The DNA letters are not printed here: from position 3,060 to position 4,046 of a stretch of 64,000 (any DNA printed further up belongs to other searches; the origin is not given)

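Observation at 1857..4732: Paralogous degenerate ligase-domain protein embedded between a DEAD-box helicase and an Nth-like glycosylase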

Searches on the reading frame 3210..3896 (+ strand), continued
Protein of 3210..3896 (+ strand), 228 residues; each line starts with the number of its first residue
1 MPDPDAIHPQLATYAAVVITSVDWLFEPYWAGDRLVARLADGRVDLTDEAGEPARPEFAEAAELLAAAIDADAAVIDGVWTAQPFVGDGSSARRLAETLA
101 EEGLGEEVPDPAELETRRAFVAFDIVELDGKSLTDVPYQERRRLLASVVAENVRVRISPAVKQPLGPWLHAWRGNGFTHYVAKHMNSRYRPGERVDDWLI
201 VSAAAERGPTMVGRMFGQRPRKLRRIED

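Call 32: fold_search(model_id=the predicted structure, library=pdb)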
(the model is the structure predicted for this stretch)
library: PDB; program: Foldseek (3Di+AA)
matches with E <= 10: 662; with E <= 0.001: 132
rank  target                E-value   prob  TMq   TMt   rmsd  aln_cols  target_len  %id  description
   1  9dfa                  5.5e-15  1.00  0.66  0.28   8.7       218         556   22  Thermococcus gammatolerans DNA Ligase (released 2026-03-18)
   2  2cfm                  1.5e-14  1.00  0.67  0.28   8.3       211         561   20  ATP-DEPENDENT DNA LIGASE FROM PYROCOCCUS FURIOSUS (released 2006-07-12)
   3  3rr5                  2.6e-14  1.00  0.66  0.28   8.9       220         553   23  DNA ligase from the archaeon Thermococcus sp. 1519 (released 2012-04-11)
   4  6wbo                  3.7e-14  1.00  0.68  0.29   8.6       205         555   20  DNA-Ligase from Thermococcus gammatolerans (released 2021-05-05)
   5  4eq5                  5.9e-14  1.00  0.67  0.31   8.4       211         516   22  DNA ligase from the archaeon Thermococcus sibiricus (released 2012-05-09)
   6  1vs0_B                6.3e-14  1.00  0.63  0.48   6.7       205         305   27  Crystal Structure of the Ligase Domain from M. tuberculosis LigD at 2.4A (released 2006-02-28)
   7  6nhx                  8.0e-14  1.00  0.64  0.49   6.3       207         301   26  mycobacterial DNA ligase D complexed with ATP and MES (released 2019-02-13)
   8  9df9                  1.1e-13  1.00  0.67  0.29   8.7       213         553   21  Thermococcus gammatolerans DNA Ligase (released 2026-03-18)
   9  6nhz                  1.0e-12  1.00  0.64  0.49   6.6       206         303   28  mycobacterial DNA ligase D complexed with ATP and Mg (released 2019-02-13)
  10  1vs0_A                1.2e-12  1.00  0.61  0.47   7.0       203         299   26  Crystal Structure of the Ligase Domain from M. tuberculosis LigD at 2.4A (released 2006-02-28)
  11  3gde                  1.1e-11  1.00  0.65  0.28   8.1       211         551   21  The closed conformation of ATP-dependent DNA ligase from Archaeoglobus fulgidus (released 2009-12-15)
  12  3w5o_B                2.6e-11  1.00  0.59  0.25   7.1       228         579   16  Crystal Structure of Human DNA ligase IV (released 2013-04-03)
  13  2hiv                  3.7e-11  1.00  0.64  0.27   8.1       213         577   17  ATP-dependent DNA ligase from S. solfataricus (released 2006-11-07)
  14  3w5o_A                4.7e-11  1.00  0.61  0.25   6.7       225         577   17  Crystal Structure of Human DNA ligase IV (released 2013-04-03)
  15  9bs3_E                6.3e-11  1.00  0.65  0.32   8.3       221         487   15  Wild type DNA Ligase 1 with 5'-rG:C (released 2024-09-25)
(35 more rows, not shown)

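Call 33: search_protein_representatives(alignment_id=A1)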
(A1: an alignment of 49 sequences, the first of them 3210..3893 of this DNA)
Query: 49 sequences, 232 profile positions. Proteins with E-value up to 0.001 (for the whole library): 5184; up to 1e-10: 696; up to 1e-30: 21. The best 150 are listed.
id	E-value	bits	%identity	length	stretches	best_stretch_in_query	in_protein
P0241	9.7e-81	287.0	-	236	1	5-224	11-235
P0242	1.2e-72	260.6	-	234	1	5-178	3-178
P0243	3.0e-68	246.2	-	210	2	115-228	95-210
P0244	1.3e-63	231.0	-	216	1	4-221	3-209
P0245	4.1e-59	216.3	-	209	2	118-228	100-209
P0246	1.9e-56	207.5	-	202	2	119-228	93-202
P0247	4.1e-56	206.4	-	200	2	115-224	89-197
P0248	1.0e-49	185.5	-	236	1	106-225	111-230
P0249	1.1e-46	175.6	-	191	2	118-220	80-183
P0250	4.0e-45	170.5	-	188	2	45-166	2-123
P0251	1.8e-39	152.0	-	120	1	4-115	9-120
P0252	1.0e-35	139.7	-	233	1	4-203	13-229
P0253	4.5e-35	137.6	-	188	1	4-100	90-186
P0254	1.4e-34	135.9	-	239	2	79-203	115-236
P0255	1.1e-33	133.0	-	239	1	25-203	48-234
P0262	1.3e-30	122.9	-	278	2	115-200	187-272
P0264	2.6e-30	122.0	-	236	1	25-202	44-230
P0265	3.4e-30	121.6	-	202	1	6-202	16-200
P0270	1.9e-29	119.2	-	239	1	22-200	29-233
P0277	4.4e-28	114.7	-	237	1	24-203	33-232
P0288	3.4e-26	108.5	-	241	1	20-202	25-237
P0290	4.2e-26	108.2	-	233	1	23-203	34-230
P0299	9.3e-24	100.6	-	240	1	23-204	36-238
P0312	6.2e-22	94.6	-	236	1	25-200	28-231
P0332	4.9e-20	88.4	-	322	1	8-203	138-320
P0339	2.0e-19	86.4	-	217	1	4-203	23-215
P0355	1.1e-18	83.9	-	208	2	116-202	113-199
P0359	1.8e-18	83.3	-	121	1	104-206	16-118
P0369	6.8e-18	81.4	-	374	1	19-220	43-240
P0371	8.5e-18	81.1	-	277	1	123-201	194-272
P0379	2.9e-17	79.3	-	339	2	119-203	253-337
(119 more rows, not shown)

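Call 35: list_cluster_members(proteins=[P0241, P0244, P0252, P0255, P0264, P0270, P0277, P0288, P0299, P0312])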
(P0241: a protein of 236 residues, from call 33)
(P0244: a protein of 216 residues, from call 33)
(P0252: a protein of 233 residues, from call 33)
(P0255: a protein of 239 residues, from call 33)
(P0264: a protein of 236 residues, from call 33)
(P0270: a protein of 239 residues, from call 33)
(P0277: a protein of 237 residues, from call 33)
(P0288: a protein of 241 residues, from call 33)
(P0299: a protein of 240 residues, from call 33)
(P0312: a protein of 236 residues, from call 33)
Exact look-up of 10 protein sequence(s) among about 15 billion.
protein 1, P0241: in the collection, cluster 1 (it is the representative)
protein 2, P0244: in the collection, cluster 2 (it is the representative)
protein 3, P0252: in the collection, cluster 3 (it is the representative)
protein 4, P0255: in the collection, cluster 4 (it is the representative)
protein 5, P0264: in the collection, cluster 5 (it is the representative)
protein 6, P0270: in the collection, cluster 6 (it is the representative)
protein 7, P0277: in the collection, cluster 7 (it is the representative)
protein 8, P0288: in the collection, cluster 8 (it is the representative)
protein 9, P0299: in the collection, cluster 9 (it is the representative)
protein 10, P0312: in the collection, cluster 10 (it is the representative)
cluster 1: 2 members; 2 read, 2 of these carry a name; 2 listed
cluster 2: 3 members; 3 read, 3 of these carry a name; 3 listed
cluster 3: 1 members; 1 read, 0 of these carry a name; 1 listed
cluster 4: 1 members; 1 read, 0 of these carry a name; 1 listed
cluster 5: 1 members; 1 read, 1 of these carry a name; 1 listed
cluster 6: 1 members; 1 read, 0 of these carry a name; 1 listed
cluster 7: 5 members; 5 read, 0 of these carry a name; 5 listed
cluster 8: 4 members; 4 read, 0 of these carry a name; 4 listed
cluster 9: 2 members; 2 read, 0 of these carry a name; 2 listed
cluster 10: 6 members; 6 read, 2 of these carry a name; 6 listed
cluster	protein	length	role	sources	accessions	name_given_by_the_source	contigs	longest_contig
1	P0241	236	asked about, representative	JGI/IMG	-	bifunctional non-homologous end joining protein LigD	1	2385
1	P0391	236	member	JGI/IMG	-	bifunctional non-homologous end joining protein LigD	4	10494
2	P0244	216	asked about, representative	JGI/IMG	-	bifunctional non-homologous end joining protein LigD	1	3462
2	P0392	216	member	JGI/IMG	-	bifunctional non-homologous end joining protein LigD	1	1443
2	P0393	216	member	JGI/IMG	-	bifunctional non-homologous end joining protein LigD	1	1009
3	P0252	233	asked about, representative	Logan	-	-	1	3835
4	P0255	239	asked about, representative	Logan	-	-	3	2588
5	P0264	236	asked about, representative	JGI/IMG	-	bifunctional non-homologous end joining protein LigD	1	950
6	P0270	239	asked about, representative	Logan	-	-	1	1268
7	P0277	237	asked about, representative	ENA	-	-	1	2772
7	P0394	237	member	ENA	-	-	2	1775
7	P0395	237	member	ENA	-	-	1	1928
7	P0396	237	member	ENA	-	-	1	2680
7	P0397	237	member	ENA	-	-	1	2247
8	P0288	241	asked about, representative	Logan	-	-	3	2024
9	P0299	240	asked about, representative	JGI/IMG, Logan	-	-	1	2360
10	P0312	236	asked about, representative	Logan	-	-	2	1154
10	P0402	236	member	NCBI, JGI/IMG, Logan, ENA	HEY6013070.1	MAG TPA: hypothetical protein VIU37_03660 [Candidatus Limnocylindrales bacterium] | hypothetical protein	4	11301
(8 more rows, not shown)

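Call 41: find_encoding_contigs(protein=P0402, flank=6000, max_places=3)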
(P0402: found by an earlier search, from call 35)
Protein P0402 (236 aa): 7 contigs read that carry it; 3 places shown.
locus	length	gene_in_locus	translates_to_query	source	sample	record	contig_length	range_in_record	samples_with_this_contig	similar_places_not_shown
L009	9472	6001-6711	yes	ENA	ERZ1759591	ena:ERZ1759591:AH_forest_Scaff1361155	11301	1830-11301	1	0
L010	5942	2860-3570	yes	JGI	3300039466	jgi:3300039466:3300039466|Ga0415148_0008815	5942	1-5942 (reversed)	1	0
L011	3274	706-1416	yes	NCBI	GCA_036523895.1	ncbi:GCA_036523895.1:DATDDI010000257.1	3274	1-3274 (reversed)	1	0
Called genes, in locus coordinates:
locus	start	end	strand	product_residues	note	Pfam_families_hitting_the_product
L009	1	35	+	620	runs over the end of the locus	?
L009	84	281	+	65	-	-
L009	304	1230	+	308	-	PF00682:HMGL-like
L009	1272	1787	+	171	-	PF01844:HNH, PF14279:HNH_5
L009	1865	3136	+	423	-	PF01743:PolyA_pol, PF12627:PolyA_pol_RNAbd, PF01966:HD, PF13735:tRNA_NucTran2_2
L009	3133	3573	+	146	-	PF13432:TPR_16, PF14559:TPR_19 (weak)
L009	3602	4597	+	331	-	PF01073:3Beta_HSD, PF01370:Epimerase, PF02719:Polysacc_synt_2, PF04321:RmlD_sub_bind, PF05368:NmrA (weak), PF07993:NAD_binding_4 (faint), PF13460:NAD_binding_10 (weak), PF16363:GDP_Man_Dehyd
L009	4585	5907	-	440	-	PF07690:MFS_1, PF11700:ATG22, PF07690:MFS_1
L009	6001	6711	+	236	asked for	PF01068:DNA_ligase_A_M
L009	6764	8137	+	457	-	-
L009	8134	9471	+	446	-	?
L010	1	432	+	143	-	?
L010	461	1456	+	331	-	PF01073:3Beta_HSD, PF01370:Epimerase, PF02719:Polysacc_synt_2, PF04321:RmlD_sub_bind, PF05368:NmrA (weak), PF07993:NAD_binding_4 (faint), PF13460:NAD_binding_10 (weak), PF16363:GDP_Man_Dehyd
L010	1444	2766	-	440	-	PF07690:MFS_1, PF11700:ATG22, PF07690:MFS_1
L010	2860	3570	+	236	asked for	PF01068:DNA_ligase_A_M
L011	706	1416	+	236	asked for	PF01068:DNA_ligase_A_M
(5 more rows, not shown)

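Call 44: find_related_loci(query=A1, collection=genome_contigs, flank=7000)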
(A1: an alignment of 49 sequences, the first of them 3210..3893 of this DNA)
Query A1 (228 aa) in genome_contigs; peptide patterns used: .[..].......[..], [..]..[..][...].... (x = any residue, [..] = any of these).
138 stretches matched a pattern; 128 encode a relative of the query (tblastn E <= 1e-3); the best 80 are kept; 80 distinct loci.
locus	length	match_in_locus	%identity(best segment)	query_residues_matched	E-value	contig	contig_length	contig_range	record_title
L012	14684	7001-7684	90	1-228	4e-125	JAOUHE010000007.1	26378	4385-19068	MAG: Chloroflexota bacterium isolate 4_1_May_SF_Bin54 4_1_May_SF_Bin54_scaffold_634_c1, whole genome shotgun sequence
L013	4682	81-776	88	1-228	3e-125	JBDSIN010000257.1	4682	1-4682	MAG: Candidatus Limnocylindria bacterium isolate cluster1_bin.30 k127_9315955, whole genome shotgun sequence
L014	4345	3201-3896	88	1-228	1e-119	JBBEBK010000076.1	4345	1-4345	MAG: Chloroflexota bacterium isolate LejiaF_70_16 Lejia_F_25227_length_4345_cov_8, whole genome shotgun sequence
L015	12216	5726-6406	73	1-228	5e-110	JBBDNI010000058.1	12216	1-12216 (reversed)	MAG: Chloroflexota bacterium isolate LejiaB_70_12 Lejia_B_6650_length_12216_cov_7, whole genome shotgun sequence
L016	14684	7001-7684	74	1-228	3e-108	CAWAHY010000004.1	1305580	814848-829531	MAG: uncultured Chloroflexia bacterium isolate MFD02242.bin.2.61 genome assembly, contig: contig_7943, whole genome shot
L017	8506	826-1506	74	1-228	4e-103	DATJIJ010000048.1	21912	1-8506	MAG TPA_asm: Candidatus Methylomirabilota bacterium isolate SMAG_U15535 k141_1895735, whole genome shotgun sequence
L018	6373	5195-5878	71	1-228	7e-102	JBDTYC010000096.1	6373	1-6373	MAG: Chloroflexota bacterium isolate cluster4_bin.130 NODE_43110_length_6373_cov_7.981640, whole genome shotgun sequence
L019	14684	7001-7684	75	1-228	7e-102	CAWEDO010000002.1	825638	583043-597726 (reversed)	MAG: uncultured Chloroflexia bacterium isolate MFD04944.bin.1.320 genome assembly, contig: contig_38707, whole genome sh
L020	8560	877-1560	75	1-228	5e-100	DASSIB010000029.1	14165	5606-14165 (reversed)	MAG TPA_asm: Candidatus Limnocylindria bacterium isolate SMAG_U1076 k141_1096001, whole genome shotgun sequence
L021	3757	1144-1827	73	1-228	2e-100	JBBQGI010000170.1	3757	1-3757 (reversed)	MAG: Candidatus Limnocylindria bacterium isolate Co_metawrap_970 Cmw_970_k141_27459089_length_3757_cov_15.0000, whole ge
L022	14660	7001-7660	69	9-228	3e-97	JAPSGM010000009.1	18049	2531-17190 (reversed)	MAG: Chloroflexota bacterium isolate BS_bin.023 NODE_220_length_18049_cov_2.781888, whole genome shotgun sequence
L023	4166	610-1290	73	1-228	3e-97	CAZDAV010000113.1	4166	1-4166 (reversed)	MAG TPA_asm: uncultured Steroidobacteraceae bacterium isolate SRP136066_co1_188 genome assembly, contig: NODE_40681_leng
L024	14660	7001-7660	65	9-228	1e-92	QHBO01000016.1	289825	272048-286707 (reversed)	MAG: Chloroflexi bacterium isolate RRmetagenome_bin18 antarctic_groopm_ref2_bin_258_contig_262, whole genome shotgun seq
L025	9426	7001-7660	65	9-228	7e-92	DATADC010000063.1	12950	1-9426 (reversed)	MAG TPA_asm: Candidatus Limnocylindria bacterium isolate SMAG_U6740 k141_3678743, whole genome shotgun sequence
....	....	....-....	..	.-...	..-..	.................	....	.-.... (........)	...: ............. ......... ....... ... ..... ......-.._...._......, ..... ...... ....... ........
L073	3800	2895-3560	58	9-228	2e-78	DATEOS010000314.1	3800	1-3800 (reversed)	MAG TPA_asm: Candidatus Limnocylindria bacterium isolate SMAG_U9001 k141_2180546, whole genome shotgun sequence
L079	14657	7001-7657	55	7-223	2e-75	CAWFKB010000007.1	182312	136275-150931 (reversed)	MAG: uncultured Chloroflexia bacterium isolate MFD02242.bin.1.231 genome assembly, contig: contig_25578, whole genome sh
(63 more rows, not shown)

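Call 47: search_protein_families(library=pfam, proteins=[L001:6819-8042:+, L009:6764-8137:+, L001:8042-9994:+], max_evalue=1)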
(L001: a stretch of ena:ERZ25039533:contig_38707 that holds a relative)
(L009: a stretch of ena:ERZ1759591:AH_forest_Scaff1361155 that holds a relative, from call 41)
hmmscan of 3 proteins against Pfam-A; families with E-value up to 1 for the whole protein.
L001:6819-8042:+ (407 aa): 2 families
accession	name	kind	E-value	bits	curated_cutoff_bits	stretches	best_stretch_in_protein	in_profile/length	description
PF00535.33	Glycos_transf_2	-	0.00027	21.4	23.3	1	2-146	2-124/168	Glycosyl transferase family 2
PF19901.4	DUF6374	-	0.026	14.6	25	1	290-308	20-38/59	Family of unknown function (DUF6374)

L009:6764-8137:+ (457 aa): 1 family
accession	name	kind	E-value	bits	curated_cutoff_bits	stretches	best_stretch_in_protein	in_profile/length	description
PF00535.33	Glycos_transf_2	-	0.0047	17.3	23.3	1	108-175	65-128/168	Glycosyl transferase family 2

L001:8042-9994:+ (650 aa): 2 families
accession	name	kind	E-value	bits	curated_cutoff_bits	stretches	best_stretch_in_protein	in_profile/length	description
PF00582.32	Usp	-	9.5e-19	68.8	24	2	164-290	4-141/141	Universal stress protein family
PF00535.33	Glycos_transf_2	-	1.2e-08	35.5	23.3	1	360-477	2-112/168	Glycosyl transferase family 2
